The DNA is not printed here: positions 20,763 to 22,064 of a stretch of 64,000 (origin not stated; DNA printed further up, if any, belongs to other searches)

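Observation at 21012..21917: MlaA/VacJ without a lipoprotein cysteine but with a TonB-box-like motif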

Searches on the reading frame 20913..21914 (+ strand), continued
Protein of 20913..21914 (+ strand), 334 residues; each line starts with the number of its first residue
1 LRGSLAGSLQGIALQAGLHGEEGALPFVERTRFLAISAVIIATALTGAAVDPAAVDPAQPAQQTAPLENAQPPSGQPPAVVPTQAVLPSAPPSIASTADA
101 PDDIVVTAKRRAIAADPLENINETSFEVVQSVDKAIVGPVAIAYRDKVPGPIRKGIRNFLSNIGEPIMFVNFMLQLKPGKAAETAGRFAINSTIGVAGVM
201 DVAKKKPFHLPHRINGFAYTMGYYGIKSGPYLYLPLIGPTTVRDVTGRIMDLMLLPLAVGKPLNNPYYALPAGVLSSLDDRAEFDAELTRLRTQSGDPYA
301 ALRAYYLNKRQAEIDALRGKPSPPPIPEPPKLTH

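Call 53: find_encoding_contigs(protein=P0005, flank=3000, max_places=2)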
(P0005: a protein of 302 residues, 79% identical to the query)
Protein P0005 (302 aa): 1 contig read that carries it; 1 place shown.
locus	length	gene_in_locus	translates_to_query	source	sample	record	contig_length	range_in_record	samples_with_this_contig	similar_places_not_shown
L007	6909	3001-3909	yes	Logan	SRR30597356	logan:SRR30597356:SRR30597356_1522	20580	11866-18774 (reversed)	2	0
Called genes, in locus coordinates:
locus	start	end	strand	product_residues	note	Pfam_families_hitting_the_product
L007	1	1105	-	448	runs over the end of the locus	PF00275:EPSP_synthase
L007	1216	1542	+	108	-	PF09538:FYDLN_acid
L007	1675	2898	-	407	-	PF03441:FAD_binding_7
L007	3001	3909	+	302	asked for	PF04333:MlaA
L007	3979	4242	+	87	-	PF11730:DUF3297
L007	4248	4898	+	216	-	PF00149:Metallophos (weak)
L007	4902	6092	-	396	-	PF01070:FMN_dh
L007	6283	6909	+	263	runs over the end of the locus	PF12804:NTP_transf_3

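Call 71: fold_search(model_id=the predicted structure, library=pdb)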
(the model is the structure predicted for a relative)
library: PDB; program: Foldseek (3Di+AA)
matches with E <= 10: 107; with E <= 0.001: 9
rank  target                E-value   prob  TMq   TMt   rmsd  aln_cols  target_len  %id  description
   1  5nuo_D                2.0e-08  1.00  0.53  0.76   4.4       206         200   34  Structural basis for maintenance of bacterial outer membrane lipid asymmetry (released 2017-10-25)
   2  5nuo_B                3.4e-08  1.00  0.52  0.75   4.3       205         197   35  Structural basis for maintenance of bacterial outer membrane lipid asymmetry (released 2017-10-25)
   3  5nur_B                4.8e-08  1.00  0.54  0.79   3.5       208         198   35  Structural basis for maintenance of bacterial outer membrane lipid asymmetry (released 2017-10-25)
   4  5nuo_F                8.5e-08  1.00  0.54  0.79   3.5       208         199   35  Structural basis for maintenance of bacterial outer membrane lipid asymmetry (released 2017-10-25)
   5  5nup_F                9.4e-08  1.00  0.55  0.79   3.6       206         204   34  Structural basis for maintenance of bacterial outer membrane lipid asymmetry (released 2017-10-25)
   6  5nuq_H                1.4e-07  1.00  0.56  0.82   3.2       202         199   34  Structural basis for maintenance of bacterial outer membrane lipid asymmetry (released 2017-10-25)
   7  8i8x_D                1.8e-07  1.00  0.52  0.69   3.6       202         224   35  Cryo-EM Structure of OmpC3-MlaA-MlaC Complex in MSP2N2 Nanodiscs (released 2023-12-20)
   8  5nuq_G                3.3e-07  1.00  0.57  0.82   3.2       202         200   34  Structural basis for maintenance of bacterial outer membrane lipid asymmetry (released 2017-10-25)
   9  8i8r_D                3.3e-07  1.00  0.52  0.76   4.1       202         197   35  Cryo-EM Structure of OmpC3-MlaA Complex in MSP2N2 Nanodiscs (released 2023-12-20)
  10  7xa0                  1.1e+00  0.13  0.14  0.24  13.5       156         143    9  Thermotoga maritima ferritin variant-Tm-E(S111F) (released 2023-03-22)
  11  7xa2                  1.9e+00  0.10  0.14  0.24  13.3       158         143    8  Thermotoga maritima ferritin variant-Tm-E(S111H) (released 2023-02-15)
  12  7dl5_A                1.9e+00  0.10  0.14  0.24  13.3       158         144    8  Crystal structure of Thermotoga Maritima ferritin mutant at 2.3 Angstrom resolution (released 2021-12-01)
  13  7x9x_B                2.1e+00  0.09  0.14  0.24  13.7       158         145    8  Thermotoga Maritima ferritin variant-Tm-E(G40E) with Zn (released 2023-02-15)
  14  1xqo                  2.4e+00  0.08  0.21  0.23  17.9       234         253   14  Crystal structure of native Pa-AGOG, 8-oxoguanine DNA glycosylase from Pyrobaculum aerophilum (released 2004-11-16)
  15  4itw_C                2.6e+00  0.08  0.14  0.23  13.7       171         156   12  Anaerobic crystal structure of iron soaked (75 min) ferritin from Pseudo-nitzschia multiseries (released 2013-03-20)
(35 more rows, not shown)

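Call 77: find_encoding_contigs(protein=P0243, flank=8000, max_places=2)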
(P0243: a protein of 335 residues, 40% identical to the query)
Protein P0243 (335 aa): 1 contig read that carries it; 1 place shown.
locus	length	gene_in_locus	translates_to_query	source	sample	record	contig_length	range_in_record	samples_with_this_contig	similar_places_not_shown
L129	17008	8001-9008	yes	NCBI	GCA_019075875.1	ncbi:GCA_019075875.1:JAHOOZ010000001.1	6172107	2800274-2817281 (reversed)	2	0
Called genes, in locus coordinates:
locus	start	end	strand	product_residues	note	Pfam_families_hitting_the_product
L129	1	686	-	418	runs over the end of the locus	PF01593:Amino_oxidase, PF13450:NAD_binding_8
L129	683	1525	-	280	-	PF00494:SQS_PSY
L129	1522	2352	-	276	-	PF00494:SQS_PSY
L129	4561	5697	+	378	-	PF13506:Glyco_transf_21, PF13641:Glyco_tranf_2_3, PF00535:Glycos_transf_2 (weak), PF13632:Glyco_trans_2_3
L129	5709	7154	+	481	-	PF02310:B12-binding (weak), PF04055:Radical_SAM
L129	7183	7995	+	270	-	PF04794:YdjC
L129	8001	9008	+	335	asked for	PF04333:MlaA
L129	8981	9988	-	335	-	PF03706:LPG_synthase_TM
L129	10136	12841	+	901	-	PF03176:MMPL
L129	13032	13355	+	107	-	PF11730:DUF3297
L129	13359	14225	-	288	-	PF05257:CHAP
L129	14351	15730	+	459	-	PF00071:Ras (faint), PF00350:Dynamin_N (faint), PF01926:MMR_HSR1, PF02421:FeoB_N, PF00009:GTP_EFTU, PF02421:FeoB_N, PF01926:MMR_HSR1, PF14714:KH_dom-like, +3 more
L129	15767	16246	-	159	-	PF00210:Ferritin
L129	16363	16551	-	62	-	-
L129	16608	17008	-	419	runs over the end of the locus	PF04235:DUF418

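Call 78: find_encoding_contigs(protein=P0536, flank=8000, max_places=2)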
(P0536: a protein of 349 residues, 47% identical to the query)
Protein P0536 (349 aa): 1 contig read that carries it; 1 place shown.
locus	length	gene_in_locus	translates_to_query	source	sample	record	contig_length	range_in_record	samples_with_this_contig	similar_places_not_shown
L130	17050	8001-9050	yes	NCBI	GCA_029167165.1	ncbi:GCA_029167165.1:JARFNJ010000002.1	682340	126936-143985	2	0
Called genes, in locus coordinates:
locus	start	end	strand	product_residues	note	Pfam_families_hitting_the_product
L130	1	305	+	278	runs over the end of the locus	PF00494:SQS_PSY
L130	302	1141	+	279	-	PF00494:SQS_PSY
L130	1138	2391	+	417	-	PF01266:DAO (faint), PF01593:Amino_oxidase, PF13450:NAD_binding_8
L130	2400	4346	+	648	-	PF13249:SQHop_cyclase_N, PF13243:SQHop_cyclase_C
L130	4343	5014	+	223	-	PF01048:PNP_UDP_1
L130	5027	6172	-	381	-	PF04055:Radical_SAM, PF11946:DUF3463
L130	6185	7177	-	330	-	PF02401:LYTB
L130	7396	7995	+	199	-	PF05494:MlaC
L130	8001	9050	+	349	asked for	PF04333:MlaA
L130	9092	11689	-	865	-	PF03176:MMPL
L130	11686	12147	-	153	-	PF09912:DUF2141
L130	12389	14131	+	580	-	PF00501:AMP-binding, PF13193:AMP-binding_C (weak), PF00550:PP-binding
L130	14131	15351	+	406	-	PF00067:p450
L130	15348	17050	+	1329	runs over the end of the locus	PF00668:Condensation, PF00501:AMP-binding, PF13193:AMP-binding_C, PF00550:PP-binding, PF00975:Thioesterase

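Call 79: search_protein_families(library=ncbifam, proteins=[P0243, P0536, P0204, P0048, P0121], max_evalue=0.001)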
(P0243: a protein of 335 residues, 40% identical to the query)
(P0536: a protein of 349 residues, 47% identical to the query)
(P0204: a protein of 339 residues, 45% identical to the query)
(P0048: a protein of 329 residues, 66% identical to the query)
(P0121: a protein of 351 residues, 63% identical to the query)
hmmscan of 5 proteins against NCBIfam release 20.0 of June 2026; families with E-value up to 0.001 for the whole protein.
P0243 (335 aa): 1 family
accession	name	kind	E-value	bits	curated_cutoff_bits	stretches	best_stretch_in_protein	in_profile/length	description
NF011672.1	PRK15091.1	equivalog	9.9e-41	139.7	375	1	89-284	29-222/252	phospholipid-binding lipoprotein MlaA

P0536 (349 aa): 1 family
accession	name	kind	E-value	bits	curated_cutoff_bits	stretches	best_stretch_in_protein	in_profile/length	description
NF011672.1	PRK15091.1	equivalog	3.2e-38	131.5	375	1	49-274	21-245/252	phospholipid-binding lipoprotein MlaA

P0204 (339 aa): 1 family
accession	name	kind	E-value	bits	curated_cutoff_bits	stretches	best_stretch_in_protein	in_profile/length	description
NF011672.1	PRK15091.1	equivalog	1.7e-43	148.8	375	1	67-286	23-239/252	phospholipid-binding lipoprotein MlaA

P0048 (329 aa): 1 family
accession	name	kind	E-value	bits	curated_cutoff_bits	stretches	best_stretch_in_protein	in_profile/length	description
NF011672.1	PRK15091.1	equivalog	6.7e-34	117.3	375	1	86-280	30-222/252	phospholipid-binding lipoprotein MlaA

P0121 (351 aa): 1 family
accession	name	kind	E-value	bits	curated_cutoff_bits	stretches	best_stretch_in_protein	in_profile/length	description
NF011672.1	PRK15091.1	equivalog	1e-38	133.2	375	1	141-338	28-223/252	phospholipid-binding lipoprotein MlaA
